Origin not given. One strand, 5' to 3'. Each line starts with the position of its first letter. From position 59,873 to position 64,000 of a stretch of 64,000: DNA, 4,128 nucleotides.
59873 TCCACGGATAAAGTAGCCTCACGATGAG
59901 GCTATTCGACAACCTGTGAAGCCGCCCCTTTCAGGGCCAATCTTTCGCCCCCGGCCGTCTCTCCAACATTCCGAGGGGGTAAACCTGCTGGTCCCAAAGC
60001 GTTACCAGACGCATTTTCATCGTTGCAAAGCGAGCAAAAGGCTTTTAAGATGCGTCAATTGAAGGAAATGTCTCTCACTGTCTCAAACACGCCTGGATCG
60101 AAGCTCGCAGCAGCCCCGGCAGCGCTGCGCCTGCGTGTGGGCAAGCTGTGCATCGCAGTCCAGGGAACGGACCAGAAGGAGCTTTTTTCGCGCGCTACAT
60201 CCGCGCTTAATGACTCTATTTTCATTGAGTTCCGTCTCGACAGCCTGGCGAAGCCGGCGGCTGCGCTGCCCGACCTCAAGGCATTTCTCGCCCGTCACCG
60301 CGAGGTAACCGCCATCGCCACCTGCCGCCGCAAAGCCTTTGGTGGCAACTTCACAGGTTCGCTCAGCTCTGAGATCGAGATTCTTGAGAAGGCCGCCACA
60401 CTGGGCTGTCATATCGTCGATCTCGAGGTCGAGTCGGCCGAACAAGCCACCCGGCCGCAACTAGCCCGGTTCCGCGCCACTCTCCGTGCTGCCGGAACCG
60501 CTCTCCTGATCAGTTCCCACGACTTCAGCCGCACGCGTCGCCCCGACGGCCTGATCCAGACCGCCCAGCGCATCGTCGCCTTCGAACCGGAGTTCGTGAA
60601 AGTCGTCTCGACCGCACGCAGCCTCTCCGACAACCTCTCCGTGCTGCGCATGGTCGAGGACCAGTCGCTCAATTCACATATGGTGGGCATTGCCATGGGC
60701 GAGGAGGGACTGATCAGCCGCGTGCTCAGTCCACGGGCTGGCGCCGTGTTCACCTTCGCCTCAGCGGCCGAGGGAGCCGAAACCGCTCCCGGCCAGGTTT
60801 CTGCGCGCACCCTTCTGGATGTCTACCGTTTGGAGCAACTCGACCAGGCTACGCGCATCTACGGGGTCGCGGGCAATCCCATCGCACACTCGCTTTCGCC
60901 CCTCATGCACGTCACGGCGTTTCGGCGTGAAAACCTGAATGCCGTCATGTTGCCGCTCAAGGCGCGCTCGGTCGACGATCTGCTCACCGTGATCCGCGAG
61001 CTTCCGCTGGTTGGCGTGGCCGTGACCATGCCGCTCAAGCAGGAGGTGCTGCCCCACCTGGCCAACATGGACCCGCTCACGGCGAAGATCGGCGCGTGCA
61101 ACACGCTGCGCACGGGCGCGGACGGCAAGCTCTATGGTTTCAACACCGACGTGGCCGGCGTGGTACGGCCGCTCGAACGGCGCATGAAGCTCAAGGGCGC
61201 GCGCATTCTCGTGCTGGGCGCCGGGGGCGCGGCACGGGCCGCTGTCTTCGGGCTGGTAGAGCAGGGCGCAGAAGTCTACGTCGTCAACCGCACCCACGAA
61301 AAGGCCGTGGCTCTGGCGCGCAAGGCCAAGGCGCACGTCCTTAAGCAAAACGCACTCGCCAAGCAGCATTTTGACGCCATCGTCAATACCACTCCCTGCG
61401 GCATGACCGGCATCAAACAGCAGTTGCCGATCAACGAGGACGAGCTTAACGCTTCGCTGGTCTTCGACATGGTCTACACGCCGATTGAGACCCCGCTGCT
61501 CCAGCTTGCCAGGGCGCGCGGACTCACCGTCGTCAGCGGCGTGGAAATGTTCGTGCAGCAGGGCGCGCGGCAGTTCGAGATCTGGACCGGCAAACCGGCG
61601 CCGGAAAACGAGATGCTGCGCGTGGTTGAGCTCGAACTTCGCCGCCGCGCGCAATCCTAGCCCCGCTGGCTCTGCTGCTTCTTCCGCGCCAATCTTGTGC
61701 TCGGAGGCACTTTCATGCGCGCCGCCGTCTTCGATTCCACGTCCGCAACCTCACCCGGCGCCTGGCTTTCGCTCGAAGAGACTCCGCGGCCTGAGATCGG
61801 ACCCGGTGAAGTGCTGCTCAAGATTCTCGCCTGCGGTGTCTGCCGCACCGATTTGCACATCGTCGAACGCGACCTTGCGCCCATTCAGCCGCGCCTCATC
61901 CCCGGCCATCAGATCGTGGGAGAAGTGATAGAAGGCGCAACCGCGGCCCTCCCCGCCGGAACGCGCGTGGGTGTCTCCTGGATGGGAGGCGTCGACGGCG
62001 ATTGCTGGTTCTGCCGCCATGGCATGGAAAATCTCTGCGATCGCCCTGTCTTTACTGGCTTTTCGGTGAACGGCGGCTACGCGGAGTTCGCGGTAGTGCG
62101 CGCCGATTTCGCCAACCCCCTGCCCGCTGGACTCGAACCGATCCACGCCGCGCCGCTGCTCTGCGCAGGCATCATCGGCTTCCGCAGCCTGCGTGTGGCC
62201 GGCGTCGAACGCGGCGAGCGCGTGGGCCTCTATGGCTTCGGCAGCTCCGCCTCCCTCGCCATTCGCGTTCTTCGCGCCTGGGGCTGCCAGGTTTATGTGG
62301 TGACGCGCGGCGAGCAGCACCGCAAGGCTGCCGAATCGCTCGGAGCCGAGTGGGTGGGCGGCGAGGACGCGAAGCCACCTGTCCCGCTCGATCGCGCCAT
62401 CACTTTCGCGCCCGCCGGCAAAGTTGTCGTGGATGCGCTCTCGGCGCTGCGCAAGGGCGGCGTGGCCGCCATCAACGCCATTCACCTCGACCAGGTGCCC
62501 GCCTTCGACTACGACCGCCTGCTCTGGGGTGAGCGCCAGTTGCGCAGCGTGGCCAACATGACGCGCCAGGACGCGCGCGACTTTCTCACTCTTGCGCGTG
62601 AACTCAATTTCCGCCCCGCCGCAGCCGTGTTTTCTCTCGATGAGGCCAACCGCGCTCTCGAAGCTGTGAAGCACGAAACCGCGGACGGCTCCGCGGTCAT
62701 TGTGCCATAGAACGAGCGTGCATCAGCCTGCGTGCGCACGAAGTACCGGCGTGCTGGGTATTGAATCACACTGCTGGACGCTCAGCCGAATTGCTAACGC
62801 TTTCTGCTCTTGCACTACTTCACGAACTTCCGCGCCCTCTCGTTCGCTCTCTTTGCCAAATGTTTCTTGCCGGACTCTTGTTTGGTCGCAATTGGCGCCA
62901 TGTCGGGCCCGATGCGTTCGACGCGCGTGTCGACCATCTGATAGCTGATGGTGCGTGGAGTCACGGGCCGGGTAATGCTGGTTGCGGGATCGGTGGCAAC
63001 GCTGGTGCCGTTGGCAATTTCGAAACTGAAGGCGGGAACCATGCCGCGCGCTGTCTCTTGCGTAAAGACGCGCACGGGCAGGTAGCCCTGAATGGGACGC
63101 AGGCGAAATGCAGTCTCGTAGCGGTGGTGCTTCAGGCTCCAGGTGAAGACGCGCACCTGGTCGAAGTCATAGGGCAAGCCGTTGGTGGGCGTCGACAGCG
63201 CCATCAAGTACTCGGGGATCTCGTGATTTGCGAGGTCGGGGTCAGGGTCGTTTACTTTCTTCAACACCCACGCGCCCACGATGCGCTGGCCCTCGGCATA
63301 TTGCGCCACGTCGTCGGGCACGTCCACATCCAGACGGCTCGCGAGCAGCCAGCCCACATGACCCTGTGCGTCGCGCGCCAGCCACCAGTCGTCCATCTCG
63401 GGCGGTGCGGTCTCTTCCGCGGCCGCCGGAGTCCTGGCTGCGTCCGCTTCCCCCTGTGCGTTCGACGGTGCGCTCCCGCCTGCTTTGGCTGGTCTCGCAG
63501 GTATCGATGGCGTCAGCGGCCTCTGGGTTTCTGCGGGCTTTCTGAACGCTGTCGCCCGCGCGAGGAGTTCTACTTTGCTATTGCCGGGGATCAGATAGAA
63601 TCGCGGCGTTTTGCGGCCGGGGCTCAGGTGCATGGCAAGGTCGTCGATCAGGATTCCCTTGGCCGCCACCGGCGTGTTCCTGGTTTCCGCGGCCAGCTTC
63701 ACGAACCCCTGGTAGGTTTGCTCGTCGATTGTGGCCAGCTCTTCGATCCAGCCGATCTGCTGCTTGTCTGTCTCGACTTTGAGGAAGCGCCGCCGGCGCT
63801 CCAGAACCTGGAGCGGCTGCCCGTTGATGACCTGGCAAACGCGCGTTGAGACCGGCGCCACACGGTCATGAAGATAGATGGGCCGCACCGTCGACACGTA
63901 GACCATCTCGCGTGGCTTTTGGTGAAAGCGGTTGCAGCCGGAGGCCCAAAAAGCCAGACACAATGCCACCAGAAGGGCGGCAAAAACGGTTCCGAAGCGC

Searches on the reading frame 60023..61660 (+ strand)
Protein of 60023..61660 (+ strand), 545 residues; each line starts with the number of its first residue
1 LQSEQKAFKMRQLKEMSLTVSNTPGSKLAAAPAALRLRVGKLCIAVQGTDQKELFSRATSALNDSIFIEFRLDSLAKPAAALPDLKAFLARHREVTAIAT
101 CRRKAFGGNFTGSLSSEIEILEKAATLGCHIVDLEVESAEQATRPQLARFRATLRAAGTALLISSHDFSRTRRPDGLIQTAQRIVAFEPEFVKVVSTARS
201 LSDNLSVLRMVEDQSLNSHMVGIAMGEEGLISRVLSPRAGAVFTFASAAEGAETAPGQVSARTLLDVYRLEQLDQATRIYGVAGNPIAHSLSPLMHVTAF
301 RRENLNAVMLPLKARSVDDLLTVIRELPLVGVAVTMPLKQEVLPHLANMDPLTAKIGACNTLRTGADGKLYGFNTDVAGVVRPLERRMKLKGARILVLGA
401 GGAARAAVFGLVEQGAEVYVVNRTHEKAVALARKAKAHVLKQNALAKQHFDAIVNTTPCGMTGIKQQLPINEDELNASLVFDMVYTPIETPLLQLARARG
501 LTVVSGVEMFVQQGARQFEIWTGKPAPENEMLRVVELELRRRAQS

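Call 9: search_protein_families(library=pfam, proteins=[window:60023-61660:+], max_evalue=0.00001)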
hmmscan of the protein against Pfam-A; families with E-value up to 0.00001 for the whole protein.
window:60023-61660:+ (545 aa): 5 families
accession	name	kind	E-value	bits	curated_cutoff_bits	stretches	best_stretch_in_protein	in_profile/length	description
PF01487.21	DHquinase_I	-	2e-43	149.5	22.2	1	43-268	1-230/230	Type I 3-dehydroquinase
PF08501.16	Shikimate_dh_N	-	5.9e-20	71.7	27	1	282-362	1-83/83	Shikimate dehydrogenase substrate binding domain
PF18317.6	SDH_C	-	5e-13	49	25.8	1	506-536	1-31/31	Shikimate 5'-dehydrogenase C-terminal domain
PF01488.26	Shikimate_DH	-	3.5e-09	37.3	24.3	1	389-446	9-70/138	Shikimate / quinate 5-dehydrogenase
PF03807.23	F420_oxidored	-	8.2e-06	26.8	21.6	0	395-459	2-69/94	NADP oxidoreductase coenzyme F420-dependent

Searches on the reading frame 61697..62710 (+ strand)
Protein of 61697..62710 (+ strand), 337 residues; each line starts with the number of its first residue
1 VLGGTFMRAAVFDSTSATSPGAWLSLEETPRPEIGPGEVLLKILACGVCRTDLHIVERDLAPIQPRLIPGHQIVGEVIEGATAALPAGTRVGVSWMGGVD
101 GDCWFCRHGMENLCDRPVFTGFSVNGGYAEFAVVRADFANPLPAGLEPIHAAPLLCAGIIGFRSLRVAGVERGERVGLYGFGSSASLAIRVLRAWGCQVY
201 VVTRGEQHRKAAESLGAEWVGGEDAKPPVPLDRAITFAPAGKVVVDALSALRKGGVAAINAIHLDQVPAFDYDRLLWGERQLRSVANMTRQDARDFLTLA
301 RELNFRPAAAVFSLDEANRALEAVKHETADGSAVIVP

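Call 9: search_protein_families(library=pfam, proteins=[window:61697-62710:+], max_evalue=0.00001)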
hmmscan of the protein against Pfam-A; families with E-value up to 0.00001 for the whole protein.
window:61697-62710:+ (337 aa): 2 families
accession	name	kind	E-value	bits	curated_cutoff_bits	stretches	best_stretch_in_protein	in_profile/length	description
PF08240.17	ADH_N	-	1.4e-22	80.4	23.5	1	35-143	1-103/104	Alcohol dehydrogenase GroES-like domain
PF00107.32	ADH_zinc_N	-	7.1e-09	36.1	31.8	1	186-299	4-126/129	Zinc-binding dehydrogenase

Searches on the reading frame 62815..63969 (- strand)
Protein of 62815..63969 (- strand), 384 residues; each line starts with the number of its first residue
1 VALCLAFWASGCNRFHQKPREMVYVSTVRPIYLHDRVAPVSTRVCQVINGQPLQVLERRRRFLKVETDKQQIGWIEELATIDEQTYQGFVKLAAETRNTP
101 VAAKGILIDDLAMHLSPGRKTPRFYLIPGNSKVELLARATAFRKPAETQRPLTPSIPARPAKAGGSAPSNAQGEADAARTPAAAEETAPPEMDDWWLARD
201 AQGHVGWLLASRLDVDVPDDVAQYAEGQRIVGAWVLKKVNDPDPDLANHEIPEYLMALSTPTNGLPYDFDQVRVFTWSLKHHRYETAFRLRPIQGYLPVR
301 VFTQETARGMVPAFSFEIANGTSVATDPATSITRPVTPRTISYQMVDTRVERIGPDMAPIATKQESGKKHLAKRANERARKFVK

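Call 9: search_protein_families(library=pfam, proteins=[window:62815-63969:-], max_evalue=0.00001)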
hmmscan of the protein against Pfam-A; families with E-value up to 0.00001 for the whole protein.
window:62815-63969:- (384 aa): 1 family
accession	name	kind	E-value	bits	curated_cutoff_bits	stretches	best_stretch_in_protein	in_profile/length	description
PF08239.17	SH3_3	-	6.6e-07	29.9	27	0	41-75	13-48/54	Bacterial SH3 domain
